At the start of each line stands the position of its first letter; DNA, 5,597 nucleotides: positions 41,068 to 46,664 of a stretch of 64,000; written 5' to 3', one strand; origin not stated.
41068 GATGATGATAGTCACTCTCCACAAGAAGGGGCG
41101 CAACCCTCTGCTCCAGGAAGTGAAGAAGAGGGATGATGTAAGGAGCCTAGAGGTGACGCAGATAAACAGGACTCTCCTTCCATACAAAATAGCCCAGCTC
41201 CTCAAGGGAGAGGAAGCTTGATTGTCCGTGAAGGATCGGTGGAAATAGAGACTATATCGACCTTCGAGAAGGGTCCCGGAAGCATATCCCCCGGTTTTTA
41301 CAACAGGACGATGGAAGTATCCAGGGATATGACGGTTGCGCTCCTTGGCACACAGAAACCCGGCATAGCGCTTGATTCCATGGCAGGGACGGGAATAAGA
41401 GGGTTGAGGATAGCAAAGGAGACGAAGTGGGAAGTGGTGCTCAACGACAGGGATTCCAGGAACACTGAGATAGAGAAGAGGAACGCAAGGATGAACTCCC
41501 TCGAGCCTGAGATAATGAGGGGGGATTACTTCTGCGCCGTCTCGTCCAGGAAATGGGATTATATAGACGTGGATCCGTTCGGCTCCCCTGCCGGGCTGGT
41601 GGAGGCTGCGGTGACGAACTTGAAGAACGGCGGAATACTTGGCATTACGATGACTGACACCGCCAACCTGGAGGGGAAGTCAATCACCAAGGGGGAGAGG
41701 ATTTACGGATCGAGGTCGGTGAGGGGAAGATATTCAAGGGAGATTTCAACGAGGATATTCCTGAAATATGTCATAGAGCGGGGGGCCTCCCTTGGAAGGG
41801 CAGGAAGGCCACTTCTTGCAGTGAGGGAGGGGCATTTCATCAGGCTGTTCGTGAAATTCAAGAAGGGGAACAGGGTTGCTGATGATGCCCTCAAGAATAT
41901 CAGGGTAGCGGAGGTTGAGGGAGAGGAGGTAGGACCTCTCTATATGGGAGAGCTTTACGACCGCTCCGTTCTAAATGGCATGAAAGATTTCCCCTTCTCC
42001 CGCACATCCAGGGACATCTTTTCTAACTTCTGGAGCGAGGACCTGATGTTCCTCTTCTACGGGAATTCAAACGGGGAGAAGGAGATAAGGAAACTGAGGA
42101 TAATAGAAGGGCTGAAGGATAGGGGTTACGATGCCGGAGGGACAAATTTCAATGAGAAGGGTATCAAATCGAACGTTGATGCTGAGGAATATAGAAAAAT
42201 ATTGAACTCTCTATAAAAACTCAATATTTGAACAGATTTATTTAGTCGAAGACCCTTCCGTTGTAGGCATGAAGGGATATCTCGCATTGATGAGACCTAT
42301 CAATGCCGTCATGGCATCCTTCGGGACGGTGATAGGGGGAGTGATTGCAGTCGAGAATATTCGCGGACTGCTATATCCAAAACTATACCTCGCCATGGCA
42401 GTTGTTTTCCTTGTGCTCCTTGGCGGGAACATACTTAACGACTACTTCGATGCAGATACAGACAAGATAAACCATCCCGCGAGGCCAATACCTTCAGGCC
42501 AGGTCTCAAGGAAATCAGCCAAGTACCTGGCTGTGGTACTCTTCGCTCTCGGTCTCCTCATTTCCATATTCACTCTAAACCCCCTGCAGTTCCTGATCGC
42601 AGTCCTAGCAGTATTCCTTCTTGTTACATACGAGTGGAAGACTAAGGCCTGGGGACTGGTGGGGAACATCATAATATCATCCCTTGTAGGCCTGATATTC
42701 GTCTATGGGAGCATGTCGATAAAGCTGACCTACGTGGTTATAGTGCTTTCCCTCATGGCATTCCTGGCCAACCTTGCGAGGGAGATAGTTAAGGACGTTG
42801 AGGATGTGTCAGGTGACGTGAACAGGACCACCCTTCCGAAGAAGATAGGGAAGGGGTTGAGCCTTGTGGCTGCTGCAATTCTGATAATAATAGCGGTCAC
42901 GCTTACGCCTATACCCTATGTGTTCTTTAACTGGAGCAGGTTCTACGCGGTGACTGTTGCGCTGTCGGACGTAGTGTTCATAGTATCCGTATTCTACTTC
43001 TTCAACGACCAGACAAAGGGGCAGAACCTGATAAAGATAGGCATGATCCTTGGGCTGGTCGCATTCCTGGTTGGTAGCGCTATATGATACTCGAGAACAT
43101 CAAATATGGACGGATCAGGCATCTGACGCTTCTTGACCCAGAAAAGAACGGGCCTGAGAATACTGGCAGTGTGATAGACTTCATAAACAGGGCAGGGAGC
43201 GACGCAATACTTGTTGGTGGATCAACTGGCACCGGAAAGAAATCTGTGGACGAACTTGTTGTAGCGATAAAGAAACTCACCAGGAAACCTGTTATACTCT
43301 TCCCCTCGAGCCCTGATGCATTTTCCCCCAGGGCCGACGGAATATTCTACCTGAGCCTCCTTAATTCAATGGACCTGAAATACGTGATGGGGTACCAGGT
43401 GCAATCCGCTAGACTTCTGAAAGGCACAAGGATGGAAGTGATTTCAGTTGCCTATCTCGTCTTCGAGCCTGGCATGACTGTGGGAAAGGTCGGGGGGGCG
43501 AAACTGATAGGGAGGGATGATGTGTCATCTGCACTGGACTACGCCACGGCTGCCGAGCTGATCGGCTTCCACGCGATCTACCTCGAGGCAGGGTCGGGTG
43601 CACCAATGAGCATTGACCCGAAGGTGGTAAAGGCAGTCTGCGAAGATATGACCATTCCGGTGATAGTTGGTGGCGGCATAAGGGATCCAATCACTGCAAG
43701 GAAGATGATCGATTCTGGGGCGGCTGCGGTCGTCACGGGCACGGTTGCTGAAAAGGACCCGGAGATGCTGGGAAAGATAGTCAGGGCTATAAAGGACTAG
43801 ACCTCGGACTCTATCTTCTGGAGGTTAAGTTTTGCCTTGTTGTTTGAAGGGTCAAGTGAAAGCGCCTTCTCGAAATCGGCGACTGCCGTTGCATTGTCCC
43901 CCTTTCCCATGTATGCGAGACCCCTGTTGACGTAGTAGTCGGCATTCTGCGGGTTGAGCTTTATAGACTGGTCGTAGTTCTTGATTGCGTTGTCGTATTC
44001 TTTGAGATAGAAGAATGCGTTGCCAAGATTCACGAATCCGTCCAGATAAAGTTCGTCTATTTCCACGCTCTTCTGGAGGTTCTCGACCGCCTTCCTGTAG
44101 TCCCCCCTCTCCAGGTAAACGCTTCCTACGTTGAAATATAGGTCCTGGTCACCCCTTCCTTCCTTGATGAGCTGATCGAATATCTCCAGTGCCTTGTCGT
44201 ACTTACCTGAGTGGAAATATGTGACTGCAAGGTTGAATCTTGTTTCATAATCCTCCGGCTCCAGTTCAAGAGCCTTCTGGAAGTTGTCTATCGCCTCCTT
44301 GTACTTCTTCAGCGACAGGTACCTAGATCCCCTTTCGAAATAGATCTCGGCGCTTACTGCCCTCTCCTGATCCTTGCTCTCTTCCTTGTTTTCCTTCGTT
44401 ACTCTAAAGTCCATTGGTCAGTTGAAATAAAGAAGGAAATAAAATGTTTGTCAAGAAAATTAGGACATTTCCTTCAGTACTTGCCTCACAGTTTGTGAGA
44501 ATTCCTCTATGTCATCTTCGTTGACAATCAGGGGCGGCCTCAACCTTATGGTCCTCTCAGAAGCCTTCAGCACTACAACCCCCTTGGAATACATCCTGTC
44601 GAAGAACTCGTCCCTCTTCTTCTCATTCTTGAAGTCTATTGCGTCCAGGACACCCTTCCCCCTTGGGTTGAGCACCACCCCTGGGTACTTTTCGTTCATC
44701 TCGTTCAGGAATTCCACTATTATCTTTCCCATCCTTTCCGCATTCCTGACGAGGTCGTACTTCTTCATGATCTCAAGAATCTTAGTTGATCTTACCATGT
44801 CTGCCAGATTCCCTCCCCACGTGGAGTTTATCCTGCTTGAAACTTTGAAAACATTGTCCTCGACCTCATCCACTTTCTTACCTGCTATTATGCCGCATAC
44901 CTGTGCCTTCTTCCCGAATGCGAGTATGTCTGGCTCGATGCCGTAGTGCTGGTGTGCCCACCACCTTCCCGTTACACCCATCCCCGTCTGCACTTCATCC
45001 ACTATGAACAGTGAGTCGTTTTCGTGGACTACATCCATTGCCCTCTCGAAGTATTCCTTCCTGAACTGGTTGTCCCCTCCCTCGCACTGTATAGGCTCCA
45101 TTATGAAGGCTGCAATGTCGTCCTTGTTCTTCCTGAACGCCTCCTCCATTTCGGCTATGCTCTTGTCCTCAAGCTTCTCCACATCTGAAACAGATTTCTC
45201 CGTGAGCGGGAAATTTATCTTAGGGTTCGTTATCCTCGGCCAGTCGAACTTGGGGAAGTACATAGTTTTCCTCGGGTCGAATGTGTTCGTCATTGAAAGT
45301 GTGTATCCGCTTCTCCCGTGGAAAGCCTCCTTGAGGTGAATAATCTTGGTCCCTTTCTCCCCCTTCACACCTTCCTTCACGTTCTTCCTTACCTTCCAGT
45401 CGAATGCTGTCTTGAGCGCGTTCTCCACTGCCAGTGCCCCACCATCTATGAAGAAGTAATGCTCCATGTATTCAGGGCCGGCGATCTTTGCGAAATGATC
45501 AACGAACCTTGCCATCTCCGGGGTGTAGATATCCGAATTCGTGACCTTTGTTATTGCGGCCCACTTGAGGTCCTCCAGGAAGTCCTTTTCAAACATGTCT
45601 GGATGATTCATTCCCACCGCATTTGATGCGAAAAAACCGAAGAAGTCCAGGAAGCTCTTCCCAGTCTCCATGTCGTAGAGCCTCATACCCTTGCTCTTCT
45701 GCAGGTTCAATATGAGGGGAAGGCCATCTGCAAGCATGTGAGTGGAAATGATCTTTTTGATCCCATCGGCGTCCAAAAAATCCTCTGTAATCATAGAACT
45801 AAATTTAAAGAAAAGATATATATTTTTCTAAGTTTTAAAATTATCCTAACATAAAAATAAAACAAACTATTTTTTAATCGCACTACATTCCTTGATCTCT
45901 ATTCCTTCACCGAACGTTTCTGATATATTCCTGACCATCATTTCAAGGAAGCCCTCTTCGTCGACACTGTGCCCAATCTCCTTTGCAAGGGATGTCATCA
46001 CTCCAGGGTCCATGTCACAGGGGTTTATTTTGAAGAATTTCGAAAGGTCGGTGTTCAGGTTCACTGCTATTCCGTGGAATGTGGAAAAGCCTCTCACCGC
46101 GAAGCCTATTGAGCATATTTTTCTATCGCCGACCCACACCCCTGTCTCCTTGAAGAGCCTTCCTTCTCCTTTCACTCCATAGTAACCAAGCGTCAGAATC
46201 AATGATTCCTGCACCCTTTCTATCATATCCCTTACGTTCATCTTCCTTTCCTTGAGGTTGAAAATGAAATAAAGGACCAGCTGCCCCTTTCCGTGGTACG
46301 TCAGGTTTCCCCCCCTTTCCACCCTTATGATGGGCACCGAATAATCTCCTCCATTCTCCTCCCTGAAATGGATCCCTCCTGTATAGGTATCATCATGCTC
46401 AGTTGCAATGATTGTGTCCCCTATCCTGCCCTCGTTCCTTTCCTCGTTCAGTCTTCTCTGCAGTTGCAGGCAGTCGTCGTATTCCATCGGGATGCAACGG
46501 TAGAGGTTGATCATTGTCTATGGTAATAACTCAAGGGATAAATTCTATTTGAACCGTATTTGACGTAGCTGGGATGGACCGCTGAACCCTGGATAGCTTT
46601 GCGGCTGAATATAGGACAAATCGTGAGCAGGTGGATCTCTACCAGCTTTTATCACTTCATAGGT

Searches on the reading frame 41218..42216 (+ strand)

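Call 41: search_protein_families(library=pfam, proteins=[window:41218-42216:+], max_evalue=0.000001)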
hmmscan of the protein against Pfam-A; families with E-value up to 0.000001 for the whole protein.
window:41218-42216:+ (332 aa): 1 family
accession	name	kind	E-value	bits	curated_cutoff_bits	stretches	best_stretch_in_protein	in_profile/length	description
PF02005.22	TRM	-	1.8e-50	172.7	27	1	24-229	18-237/376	N2,N2-dimethylguanosine tRNA methyltransferase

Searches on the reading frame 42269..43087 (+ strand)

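Call 41: search_protein_families(library=pfam, proteins=[window:42269-43087:+], max_evalue=0.000001)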
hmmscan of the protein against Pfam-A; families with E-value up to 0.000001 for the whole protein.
window:42269-43087:+ (272 aa): 1 family
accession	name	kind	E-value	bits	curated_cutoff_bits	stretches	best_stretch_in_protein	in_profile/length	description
PF01040.23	UbiA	-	3.7e-35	121.8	34.2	1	32-252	15-239/250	UbiA prenyltransferase family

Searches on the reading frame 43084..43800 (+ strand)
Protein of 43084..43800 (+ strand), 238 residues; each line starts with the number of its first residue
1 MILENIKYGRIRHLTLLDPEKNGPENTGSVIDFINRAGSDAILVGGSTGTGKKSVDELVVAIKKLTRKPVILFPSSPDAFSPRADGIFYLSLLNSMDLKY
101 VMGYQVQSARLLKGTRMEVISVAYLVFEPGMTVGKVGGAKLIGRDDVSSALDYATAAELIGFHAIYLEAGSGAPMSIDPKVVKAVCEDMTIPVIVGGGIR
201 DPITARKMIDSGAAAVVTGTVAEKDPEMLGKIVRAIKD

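Call 41: search_protein_families(library=pfam, proteins=[window:43084-43800:+], max_evalue=0.000001)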
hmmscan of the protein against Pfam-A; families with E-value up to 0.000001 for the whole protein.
window:43084-43800:+ (238 aa): 3 families
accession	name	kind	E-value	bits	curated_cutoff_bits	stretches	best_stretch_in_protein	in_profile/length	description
PF01884.23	PcrB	-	8.7e-47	159.9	23.9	1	10-232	5-222/226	PcrB family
PF00977.27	His_biosynth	-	3.6e-12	46.7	23.6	1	142-236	27-119/228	Histidine biosynthesis protein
PF01207.24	Dus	-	4.3e-07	29.8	20.4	1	177-234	171-228/311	Dihydrouridine synthase (Dus)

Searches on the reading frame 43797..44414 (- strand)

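Call 41: search_protein_families(library=pfam, proteins=[window:43797-44414:-], max_evalue=0.000001)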
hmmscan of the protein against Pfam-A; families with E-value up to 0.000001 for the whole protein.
window:43797-44414:- (205 aa): 23 families
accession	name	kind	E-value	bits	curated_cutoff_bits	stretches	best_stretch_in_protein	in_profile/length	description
PF00515.34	TPR_1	-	1.1e-42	142.6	27.8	3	127-157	4-34/34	Tetratricopeptide repeat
PF07719.23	TPR_2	-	1.4e-40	134.4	27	2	22-55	1-34/34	Tetratricopeptide repeat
PF13181.12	TPR_8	-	3.3e-35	117.7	25.7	1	158-191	1-34/34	Tetratricopeptide repeat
PF13414.12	TPR_11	-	1.2e-32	111.8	26.8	2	131-172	1-42/42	TPR repeat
PF13424.12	TPR_12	-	4.5e-25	88.1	30.1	2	60-121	7-76/77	Tetratricopeptide repeat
PF13432.12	TPR_16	-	4.7e-25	88.1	32.7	2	129-191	2-64/65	Tetratricopeptide repeat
PF13431.12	TPR_17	-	2.7e-24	83.8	24.4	1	45-77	2-34/34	Tetratricopeptide repeat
PF14559.12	TPR_19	-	1.5e-22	80.1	25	1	33-91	2-60/68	Tetratricopeptide repeat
PF13428.12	TPR_14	-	6.8e-22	76.2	23.5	0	23-63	2-42/44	Tetratricopeptide repeat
PF13371.12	TPR_9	-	3e-19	69.2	35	1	138-194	9-65/73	Tetratricopeptide repeat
PF13174.12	TPR_6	-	1.8e-18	66.2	26.3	0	59-85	3-29/33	Tetratricopeptide repeat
PF23914.1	TPR_CcmH_CycH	-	1.4e-15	58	42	1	32-115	60-146/158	Cytochrome c-type biogenesis protein H TPR domain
PF13374.12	TPR_10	-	3.9e-15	55.7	27.5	0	61-82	7-28/42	Tetratricopeptide repeat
PF13176.12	TPR_7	-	4.6e-15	54.8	27.9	0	60-89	3-34/36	Tetratricopeptide repeat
PF14561.12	TPR_20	-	1.4e-12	48.2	25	0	40-90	6-56/90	Tetratricopeptide repeat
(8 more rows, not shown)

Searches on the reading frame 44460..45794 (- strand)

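Call 41: search_protein_families(library=pfam, proteins=[window:44460-45794:-], max_evalue=0.000001)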
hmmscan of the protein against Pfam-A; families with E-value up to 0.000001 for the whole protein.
window:44460-45794:- (444 aa): 1 family
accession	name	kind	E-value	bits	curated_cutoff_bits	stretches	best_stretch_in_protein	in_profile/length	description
PF00202.27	Aminotran_3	-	1.6e-80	271.2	30.5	1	26-440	8-403/403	Aminotransferase class-III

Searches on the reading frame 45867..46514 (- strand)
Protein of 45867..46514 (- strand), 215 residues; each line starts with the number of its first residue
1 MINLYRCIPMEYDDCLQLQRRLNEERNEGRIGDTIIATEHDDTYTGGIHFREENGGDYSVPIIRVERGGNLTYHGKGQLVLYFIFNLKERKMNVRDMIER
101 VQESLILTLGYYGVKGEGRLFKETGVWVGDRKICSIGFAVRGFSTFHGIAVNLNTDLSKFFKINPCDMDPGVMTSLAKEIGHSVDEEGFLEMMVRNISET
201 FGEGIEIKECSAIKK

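Call 42: search_protein_families(library=pfam, proteins=[window:45867-46514:-], max_evalue=0.000001)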
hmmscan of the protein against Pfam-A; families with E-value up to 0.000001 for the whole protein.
window:45867-46514:- (215 aa): 1 family
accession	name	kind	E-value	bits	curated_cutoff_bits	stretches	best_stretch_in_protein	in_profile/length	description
PF21948.1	LplA-B_cat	-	2.1e-34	119.7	27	1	12-196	2-198/200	Lipoyl protein ligase A/B catalytic domain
